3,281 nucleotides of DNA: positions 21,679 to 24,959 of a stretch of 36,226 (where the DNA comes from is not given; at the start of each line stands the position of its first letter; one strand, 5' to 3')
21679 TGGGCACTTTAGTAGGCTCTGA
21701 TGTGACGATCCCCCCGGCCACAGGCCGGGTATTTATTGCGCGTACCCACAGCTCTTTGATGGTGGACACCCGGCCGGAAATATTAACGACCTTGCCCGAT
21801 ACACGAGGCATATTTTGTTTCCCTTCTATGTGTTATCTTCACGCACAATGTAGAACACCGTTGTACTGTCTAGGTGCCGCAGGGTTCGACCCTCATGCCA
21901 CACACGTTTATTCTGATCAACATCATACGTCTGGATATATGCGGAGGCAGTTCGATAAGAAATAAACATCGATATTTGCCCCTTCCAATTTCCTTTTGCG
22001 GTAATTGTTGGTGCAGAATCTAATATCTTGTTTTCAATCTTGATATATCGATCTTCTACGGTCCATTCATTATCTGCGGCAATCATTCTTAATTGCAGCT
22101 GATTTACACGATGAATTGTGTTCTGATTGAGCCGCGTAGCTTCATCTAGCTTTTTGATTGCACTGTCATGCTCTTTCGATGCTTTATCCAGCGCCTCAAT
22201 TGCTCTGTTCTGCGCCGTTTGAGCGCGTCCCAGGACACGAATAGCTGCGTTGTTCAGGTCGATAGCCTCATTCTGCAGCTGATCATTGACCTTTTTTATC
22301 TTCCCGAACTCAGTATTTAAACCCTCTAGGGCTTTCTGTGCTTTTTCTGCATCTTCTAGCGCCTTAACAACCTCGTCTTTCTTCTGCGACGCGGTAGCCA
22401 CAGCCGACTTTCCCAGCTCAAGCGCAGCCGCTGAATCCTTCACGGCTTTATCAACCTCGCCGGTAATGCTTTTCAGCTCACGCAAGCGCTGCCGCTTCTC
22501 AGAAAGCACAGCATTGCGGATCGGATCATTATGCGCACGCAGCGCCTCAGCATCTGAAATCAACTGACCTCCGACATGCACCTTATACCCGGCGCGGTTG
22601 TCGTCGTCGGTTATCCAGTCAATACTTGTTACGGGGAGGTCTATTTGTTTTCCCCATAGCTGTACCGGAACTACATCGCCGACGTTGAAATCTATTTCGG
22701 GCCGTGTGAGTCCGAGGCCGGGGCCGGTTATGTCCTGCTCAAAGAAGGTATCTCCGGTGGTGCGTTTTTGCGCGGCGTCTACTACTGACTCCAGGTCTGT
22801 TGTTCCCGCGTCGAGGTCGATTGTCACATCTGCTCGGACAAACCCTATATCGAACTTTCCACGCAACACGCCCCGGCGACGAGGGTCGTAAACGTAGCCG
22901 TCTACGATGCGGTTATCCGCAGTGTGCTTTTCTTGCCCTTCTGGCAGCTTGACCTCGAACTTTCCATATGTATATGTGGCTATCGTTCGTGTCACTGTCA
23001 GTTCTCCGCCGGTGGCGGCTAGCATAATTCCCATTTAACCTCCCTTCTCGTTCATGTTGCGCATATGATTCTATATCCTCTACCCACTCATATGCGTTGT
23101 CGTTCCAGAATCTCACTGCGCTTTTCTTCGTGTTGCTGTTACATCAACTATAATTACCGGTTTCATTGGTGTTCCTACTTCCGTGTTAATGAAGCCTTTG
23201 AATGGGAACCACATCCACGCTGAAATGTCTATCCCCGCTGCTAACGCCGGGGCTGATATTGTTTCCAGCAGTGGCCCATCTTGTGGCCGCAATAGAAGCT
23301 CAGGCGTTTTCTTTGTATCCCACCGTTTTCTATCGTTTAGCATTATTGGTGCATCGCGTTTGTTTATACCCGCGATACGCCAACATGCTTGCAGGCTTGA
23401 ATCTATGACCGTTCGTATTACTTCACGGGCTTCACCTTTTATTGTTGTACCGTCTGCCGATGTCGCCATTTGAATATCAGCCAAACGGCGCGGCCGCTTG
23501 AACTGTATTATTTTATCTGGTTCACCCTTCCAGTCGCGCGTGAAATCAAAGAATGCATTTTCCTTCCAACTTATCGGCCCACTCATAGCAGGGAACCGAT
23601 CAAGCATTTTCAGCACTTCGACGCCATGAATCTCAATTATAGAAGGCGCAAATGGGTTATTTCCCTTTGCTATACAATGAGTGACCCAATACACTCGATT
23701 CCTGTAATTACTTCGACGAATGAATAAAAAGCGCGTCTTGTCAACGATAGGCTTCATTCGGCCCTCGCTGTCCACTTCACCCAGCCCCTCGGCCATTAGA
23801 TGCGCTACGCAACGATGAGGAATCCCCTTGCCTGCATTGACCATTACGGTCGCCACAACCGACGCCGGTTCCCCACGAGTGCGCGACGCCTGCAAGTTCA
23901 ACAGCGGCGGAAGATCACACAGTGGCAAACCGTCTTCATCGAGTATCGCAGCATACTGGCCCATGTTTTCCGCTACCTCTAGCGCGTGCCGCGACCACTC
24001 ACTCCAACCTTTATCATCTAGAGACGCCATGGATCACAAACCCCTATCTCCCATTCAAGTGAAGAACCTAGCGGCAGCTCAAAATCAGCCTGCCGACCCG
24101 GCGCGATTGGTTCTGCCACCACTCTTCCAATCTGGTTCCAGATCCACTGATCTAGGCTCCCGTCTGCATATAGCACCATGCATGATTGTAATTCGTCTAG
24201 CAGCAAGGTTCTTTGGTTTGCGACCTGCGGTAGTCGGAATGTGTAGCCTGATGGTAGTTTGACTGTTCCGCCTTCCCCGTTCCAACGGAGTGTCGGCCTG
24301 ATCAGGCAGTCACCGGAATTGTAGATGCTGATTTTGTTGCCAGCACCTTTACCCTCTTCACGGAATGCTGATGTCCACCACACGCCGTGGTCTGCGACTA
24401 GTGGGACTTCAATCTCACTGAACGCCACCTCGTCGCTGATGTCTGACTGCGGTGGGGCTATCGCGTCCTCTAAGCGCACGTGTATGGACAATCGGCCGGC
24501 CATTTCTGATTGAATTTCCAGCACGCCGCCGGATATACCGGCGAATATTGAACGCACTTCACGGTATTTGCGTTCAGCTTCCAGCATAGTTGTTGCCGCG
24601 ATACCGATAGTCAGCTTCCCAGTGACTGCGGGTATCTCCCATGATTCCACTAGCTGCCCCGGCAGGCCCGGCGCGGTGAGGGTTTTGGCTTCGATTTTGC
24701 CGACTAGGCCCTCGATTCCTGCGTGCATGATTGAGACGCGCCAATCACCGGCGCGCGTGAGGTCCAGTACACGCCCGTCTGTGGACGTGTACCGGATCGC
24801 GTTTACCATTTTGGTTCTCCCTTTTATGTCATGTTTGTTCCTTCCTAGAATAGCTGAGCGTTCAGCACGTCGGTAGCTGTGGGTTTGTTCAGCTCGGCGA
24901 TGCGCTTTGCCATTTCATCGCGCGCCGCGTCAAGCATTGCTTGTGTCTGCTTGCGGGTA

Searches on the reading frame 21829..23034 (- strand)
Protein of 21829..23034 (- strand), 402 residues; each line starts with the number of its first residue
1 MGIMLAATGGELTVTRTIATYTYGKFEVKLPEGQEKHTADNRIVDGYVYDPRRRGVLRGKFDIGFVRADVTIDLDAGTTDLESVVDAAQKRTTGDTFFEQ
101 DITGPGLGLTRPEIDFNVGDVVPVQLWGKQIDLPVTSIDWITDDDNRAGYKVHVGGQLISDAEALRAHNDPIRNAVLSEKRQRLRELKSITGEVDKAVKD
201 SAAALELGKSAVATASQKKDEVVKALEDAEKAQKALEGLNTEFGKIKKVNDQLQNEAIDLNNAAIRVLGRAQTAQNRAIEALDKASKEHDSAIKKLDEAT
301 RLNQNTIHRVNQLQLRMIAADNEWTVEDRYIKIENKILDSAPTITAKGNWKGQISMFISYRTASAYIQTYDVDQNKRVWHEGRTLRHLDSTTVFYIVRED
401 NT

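Call 3: search_protein_families(library=pfam, proteins=[window:21829-23034:-], max_evalue=1)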
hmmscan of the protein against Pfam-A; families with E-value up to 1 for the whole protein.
window:21829-23034:- (402 aa): 3 families
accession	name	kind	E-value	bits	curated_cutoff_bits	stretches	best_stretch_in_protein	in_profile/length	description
PF21774.3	NagJ_C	-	0.037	15.2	28.3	1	218-310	5-101/114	Hyaluronidase post-catalytic domain-like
PF11839.13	Alanine_zipper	-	0.22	12.3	23.1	1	250-302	10-62/69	Alanine-zipper, major outer membrane lipoprotein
PF00873.25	ACR_tran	-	0.32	9.1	28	1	227-317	628-720/1021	AcrB/AcrD/AcrF family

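Call 4: search_protein_families(library=phrogs, proteins=[window:21829-23034:-], max_evalue=0.01)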
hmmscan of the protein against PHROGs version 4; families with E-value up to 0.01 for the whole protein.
window:21829-23034:- (402 aa): 2 families
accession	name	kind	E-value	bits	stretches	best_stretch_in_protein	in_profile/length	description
phrog_20692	-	unknown function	4e-56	191.8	1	3-283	7-276/373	-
phrog_5448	-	tail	0.00079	17.3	1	166-298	1361-1483/3103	tail length tape measure protein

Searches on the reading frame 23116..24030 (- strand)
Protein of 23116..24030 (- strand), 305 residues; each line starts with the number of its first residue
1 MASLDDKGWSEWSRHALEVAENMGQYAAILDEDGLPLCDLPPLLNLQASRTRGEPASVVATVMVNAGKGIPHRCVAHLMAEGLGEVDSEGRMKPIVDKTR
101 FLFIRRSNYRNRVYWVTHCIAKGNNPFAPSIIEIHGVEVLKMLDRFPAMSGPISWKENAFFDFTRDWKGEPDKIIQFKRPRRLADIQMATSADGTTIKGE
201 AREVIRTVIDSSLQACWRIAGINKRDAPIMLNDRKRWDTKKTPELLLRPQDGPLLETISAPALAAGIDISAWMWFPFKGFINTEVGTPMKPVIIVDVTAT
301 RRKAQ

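Call 3: search_protein_families(library=pfam, proteins=[window:23116-24030:-], max_evalue=1)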
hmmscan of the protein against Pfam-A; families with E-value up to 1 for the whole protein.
window:23116-24030:- (305 aa): 0 families

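Call 4: search_protein_families(library=phrogs, proteins=[window:23116-24030:-], max_evalue=0.01)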
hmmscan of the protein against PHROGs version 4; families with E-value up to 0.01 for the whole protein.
window:23116-24030:- (305 aa): 1 family
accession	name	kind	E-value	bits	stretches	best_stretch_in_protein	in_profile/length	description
phrog_16996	-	unknown function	1.7e-63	215.6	1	7-298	4-285/288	-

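Call 68: search_dna_similar(query=window:23116-24030:-, collection=phages, mode=protein, max_rows=12)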
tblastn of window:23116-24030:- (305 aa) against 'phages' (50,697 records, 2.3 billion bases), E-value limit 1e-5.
Records with a match: 12; places in all: 12; records where one place covers at least 80% of the query: 12.
Best place of each record, by identity: <60% 12.
By first word of the organism name: Corynebacterium 11; Corynephage 1.
By host as written in the record: Corynebacterium glutamicum ATCC 21792 1; Corynebacterium pseudotuberculosis 31 1; Corynebacterium pseudotuberculosis biovar Equi 32 1; Corynebacterium pseudotuberculosis biovar Equi 33 1; Corynebacterium pseudotuberculosis biovar Equi 36 1; Corynebacterium pseudotuberculosis biovar Equi 35 1; Corynebacterium pseudotuberculosis biovar Equi 38 1; Corynebacterium pseudotuberculosis biovar Equi 39 1; and 4 more.
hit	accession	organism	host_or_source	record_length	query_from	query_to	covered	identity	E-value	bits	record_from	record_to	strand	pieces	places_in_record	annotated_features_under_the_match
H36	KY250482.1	Corynebacterium phage phi16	Corynebacterium glutamicum ATCC 21792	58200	9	294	94%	32.8%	7e-25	110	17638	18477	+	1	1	hypothetical protein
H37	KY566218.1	Corynebacterium phage LGCM-VI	Corynebacterium pseudotuberculosis 31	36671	4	298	97%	29.0%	7e-23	104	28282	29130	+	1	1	immunity-specific protein beta286 | immunity-specific protein beta201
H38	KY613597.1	Corynebacterium phage LGCM-V2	Corynebacterium pseudotuberculosis ...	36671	4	298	97%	29.0%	7e-23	104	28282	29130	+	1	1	immunity-specific protein (x2)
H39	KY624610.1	Corynebacterium phage LGCM-V3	Corynebacterium pseudotuberculosis ...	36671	4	298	97%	29.0%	7e-23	104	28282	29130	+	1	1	immunity-specific protein (x2)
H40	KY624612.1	Corynebacterium phage LGCM-V6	Corynebacterium pseudotuberculosis ...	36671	4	298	97%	29.0%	7e-23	104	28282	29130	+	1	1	immunity-specific protein (x2)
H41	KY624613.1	Corynebacterium phage LGCM-V5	Corynebacterium pseudotuberculosis ...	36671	4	298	97%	29.0%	7e-23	104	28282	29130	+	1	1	immunity-specific protein (x2)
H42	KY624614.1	Corynebacterium phage LGCM-V7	Corynebacterium pseudotuberculosis ...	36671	4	298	97%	29.0%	7e-23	104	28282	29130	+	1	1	immunity-specific protein (x2)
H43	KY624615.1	Corynebacterium phage LGCM-V8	Corynebacterium pseudotuberculosis ...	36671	4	298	97%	29.0%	7e-23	104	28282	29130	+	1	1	immunity-specific protein (x2)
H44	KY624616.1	Corynebacterium phage LGCM-V9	Corynebacterium pseudotuberculosis ...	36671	4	298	97%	29.0%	7e-23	104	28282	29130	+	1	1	immunity-specific protein (x2)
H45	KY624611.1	Corynebacterium phage LGCM-V4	Corynebacterium pseudotuberculosis ...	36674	4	298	97%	29.0%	7e-23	104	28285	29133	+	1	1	immunity-specific protein (x2)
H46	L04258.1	Corynephage beta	-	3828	4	298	97%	28.6%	4e-22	102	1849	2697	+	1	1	immunity-specific protein Beta286 | ribosome_binding_site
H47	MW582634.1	Corynebacterium phage CL31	Corynebacterium glutamicum MB001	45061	9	276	88%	29.1%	4e-17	87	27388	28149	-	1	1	minor tail protein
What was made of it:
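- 21826..24809 (-): Context: three minor tail / baseplate genes immediately upstream (21826..23034, 23113..24030, 24018..24809), preceded by the tape measure gene at 24845..31195. The 305-aa protein matches only Corynebacterium phages, 12 of 12 records (call 68).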

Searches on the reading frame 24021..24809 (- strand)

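Call 50: search_protein_families(library=phrogs, proteins=[window:24021-24809:-], max_evalue=0.00001)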
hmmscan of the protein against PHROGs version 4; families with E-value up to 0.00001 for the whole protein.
window:24021-24809:- (263 aa): 1 family
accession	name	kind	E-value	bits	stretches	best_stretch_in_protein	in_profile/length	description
phrog_106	-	tail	3.7e-17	63.6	1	5-241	41-291/329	minor tail protein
